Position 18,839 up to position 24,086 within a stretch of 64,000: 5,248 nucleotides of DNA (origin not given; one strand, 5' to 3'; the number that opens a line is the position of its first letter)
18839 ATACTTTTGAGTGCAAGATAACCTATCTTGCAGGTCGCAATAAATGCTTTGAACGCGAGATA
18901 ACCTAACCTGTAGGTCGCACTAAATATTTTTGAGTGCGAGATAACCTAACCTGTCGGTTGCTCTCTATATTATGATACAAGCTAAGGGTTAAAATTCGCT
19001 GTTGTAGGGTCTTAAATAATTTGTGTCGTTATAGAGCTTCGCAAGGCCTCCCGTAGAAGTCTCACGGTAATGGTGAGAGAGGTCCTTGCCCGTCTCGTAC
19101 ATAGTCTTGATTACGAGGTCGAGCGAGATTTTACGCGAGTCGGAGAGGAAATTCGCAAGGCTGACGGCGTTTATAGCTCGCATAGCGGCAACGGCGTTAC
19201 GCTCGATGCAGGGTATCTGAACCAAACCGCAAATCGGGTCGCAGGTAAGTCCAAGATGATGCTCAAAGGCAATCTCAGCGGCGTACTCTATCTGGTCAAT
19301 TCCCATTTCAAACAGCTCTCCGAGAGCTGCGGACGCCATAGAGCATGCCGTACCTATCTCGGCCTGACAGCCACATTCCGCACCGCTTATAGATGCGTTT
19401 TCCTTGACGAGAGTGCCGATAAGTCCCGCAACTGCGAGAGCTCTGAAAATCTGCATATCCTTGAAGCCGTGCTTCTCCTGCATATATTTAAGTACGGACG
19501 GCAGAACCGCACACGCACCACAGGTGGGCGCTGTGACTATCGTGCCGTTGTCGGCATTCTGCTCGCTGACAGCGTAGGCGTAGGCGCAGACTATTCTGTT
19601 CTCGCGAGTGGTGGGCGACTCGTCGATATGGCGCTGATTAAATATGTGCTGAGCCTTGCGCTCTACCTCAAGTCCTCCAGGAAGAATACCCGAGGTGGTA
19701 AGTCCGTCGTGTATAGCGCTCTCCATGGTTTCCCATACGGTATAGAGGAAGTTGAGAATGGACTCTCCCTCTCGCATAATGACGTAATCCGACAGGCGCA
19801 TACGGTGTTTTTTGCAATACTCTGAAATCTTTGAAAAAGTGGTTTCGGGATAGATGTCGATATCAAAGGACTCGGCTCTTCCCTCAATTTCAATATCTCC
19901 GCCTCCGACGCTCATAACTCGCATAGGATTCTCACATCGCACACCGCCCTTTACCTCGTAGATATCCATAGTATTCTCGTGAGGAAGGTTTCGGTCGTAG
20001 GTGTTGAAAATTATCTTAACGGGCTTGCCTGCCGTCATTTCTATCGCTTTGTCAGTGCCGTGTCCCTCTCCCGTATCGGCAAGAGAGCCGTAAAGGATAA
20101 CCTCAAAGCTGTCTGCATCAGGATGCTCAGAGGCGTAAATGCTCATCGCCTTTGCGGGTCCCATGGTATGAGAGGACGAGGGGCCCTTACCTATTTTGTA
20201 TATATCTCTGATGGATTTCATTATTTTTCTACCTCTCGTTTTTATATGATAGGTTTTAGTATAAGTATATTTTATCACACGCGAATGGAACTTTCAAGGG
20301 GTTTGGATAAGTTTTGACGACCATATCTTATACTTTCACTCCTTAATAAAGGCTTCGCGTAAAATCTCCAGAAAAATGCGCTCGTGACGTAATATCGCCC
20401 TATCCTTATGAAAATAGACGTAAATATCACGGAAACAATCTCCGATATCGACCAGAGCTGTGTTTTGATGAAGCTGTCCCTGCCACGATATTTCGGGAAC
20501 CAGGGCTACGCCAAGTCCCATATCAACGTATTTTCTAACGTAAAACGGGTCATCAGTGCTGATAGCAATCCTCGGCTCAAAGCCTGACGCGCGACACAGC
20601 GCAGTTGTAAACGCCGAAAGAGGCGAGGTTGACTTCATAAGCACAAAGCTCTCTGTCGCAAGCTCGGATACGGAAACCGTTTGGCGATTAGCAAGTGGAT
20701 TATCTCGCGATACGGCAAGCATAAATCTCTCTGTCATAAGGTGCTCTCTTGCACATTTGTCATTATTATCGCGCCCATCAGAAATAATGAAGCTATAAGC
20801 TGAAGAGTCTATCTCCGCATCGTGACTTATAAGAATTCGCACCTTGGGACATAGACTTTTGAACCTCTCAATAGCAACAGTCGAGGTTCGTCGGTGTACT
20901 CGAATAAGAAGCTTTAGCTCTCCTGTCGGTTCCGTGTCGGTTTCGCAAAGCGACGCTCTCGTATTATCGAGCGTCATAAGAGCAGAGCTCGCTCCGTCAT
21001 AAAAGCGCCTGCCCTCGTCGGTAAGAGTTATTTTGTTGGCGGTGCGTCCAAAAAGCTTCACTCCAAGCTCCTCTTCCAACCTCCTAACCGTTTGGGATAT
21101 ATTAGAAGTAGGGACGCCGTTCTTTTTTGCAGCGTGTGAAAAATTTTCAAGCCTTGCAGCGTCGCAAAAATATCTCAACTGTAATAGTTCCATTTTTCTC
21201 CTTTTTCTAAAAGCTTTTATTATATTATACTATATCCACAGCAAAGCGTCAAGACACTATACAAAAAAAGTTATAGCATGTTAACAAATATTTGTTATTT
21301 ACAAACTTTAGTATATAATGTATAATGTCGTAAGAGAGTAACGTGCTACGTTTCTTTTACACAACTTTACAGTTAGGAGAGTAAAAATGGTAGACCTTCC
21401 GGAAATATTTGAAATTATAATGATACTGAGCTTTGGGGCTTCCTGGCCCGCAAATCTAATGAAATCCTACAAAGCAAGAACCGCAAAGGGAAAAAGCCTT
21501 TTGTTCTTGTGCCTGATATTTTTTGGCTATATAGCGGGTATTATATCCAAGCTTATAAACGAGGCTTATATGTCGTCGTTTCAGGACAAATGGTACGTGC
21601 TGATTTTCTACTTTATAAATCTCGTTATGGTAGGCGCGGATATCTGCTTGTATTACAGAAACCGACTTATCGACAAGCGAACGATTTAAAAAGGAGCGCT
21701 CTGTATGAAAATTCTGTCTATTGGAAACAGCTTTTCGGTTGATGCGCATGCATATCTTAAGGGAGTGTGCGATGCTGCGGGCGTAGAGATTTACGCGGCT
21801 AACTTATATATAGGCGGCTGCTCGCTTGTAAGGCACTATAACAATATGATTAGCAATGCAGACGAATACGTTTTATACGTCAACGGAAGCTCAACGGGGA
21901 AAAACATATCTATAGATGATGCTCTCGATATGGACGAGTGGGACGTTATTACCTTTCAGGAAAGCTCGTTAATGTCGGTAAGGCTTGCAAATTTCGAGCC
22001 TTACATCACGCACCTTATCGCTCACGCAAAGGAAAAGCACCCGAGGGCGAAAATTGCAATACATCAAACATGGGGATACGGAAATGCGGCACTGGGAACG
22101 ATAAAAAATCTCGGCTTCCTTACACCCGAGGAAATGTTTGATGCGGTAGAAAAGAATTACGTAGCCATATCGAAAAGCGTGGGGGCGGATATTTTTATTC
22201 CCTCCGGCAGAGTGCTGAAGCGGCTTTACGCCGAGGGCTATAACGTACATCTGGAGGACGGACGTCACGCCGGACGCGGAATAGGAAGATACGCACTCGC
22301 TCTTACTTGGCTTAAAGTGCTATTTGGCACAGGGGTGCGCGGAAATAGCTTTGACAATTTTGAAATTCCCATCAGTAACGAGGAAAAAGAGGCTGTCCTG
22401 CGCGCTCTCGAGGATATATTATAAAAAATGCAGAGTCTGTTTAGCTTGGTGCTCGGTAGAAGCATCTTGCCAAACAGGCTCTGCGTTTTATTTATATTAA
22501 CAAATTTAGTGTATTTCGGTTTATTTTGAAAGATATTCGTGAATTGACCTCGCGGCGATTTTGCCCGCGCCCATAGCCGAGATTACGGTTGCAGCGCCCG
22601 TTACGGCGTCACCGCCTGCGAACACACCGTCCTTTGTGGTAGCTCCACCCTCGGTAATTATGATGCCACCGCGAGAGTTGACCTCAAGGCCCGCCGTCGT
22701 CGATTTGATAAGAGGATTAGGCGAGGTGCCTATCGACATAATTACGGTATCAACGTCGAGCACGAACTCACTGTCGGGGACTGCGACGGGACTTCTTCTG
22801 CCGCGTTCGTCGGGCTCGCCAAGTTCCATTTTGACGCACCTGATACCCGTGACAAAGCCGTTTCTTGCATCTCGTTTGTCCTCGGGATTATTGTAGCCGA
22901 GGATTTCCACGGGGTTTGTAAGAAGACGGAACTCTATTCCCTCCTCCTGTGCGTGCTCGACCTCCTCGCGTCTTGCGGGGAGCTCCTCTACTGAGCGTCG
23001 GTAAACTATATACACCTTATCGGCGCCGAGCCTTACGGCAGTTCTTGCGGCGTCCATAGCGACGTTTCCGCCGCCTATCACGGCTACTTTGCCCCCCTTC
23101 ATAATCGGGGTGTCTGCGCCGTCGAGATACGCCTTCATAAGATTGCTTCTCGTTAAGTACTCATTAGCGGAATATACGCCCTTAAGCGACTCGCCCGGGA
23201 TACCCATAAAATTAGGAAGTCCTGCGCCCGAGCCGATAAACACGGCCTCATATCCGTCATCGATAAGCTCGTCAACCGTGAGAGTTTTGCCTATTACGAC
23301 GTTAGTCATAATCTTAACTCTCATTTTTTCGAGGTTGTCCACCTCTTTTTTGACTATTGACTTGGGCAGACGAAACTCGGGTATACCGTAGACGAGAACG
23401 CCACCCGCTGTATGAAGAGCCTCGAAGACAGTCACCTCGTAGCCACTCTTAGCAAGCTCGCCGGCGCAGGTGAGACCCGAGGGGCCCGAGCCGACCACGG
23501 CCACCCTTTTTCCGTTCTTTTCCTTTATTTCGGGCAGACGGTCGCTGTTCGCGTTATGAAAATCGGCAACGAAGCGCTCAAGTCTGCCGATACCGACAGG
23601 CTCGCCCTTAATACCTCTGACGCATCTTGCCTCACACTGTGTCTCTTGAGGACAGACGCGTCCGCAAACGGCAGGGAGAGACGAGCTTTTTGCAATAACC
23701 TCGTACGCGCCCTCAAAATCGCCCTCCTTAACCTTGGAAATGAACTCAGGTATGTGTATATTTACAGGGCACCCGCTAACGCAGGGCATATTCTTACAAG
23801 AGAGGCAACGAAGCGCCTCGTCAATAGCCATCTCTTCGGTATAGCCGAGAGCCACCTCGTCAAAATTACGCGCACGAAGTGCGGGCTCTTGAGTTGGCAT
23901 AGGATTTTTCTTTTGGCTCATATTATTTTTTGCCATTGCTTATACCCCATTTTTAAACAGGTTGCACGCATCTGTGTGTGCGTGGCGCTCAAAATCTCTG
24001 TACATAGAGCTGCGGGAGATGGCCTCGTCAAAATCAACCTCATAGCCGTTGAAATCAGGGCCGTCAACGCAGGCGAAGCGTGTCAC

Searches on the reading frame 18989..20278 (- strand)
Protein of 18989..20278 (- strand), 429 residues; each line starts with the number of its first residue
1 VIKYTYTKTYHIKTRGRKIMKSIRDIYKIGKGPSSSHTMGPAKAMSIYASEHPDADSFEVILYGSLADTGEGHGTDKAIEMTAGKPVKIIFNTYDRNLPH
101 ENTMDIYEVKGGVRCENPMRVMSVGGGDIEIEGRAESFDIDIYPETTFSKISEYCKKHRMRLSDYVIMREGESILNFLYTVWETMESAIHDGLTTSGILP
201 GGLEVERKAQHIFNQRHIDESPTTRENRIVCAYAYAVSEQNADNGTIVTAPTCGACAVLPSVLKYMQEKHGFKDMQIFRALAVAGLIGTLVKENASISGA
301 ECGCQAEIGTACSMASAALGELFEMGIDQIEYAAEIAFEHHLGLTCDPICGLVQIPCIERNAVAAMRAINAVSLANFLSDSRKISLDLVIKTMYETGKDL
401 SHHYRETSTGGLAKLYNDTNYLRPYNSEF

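Call 100: search_protein_families(library=pfam, proteins=[window:18989-20278:-], max_evalue=0.00001)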
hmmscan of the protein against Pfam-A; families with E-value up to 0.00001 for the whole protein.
window:18989-20278:- (429 aa): 2 families
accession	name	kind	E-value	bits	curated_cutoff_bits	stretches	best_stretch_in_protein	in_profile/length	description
PF03313.21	SDH_alpha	-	8.3e-74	249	26.4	1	171-413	23-260/260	Serine dehydratase alpha chain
PF03315.21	SDH_beta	-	8.8e-20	72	26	1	22-80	1-65/155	Serine dehydratase beta chain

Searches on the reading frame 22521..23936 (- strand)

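Call 100: search_protein_families(library=pfam, proteins=[window:22521-23936:-], max_evalue=0.00001)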
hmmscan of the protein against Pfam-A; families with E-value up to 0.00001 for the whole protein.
window:22521-23936:- (471 aa): 7 families
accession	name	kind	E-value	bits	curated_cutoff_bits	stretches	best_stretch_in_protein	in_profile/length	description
PF14691.11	Fer4_20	-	3.2e-44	149.8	25.8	1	21-130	1-111/113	Dihydroprymidine dehydrogenase domain II, 4Fe-4S cluster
PF07992.20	Pyr_redox_2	-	1.5e-36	126.8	26.1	1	144-458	2-291/291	Pyridine nucleotide-disulphide oxidoreductase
PF00070.33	Pyr_redox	-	5.2e-14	53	22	1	283-348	1-69/82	Pyridine nucleotide-disulphide oxidoreductase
PF13738.12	Pyr_redox_3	-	5.7e-10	39.4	30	0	274-316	157-198/305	Pyridine nucleotide-disulphide oxidoreductase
PF01262.27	AlaDh_PNT_C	-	3.1e-08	33.7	23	1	254-314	2-60/214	Alanine dehydrogenase/PNT, C-terminal domain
PF13450.12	NAD_binding_8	-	3.6e-08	34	21.9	1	147-179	1-33/68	NAD(P)-binding Rossmann-like domain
PF01946.23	Thi4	-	3.3e-06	26.9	26.2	1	144-202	19-76/235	Thi4 family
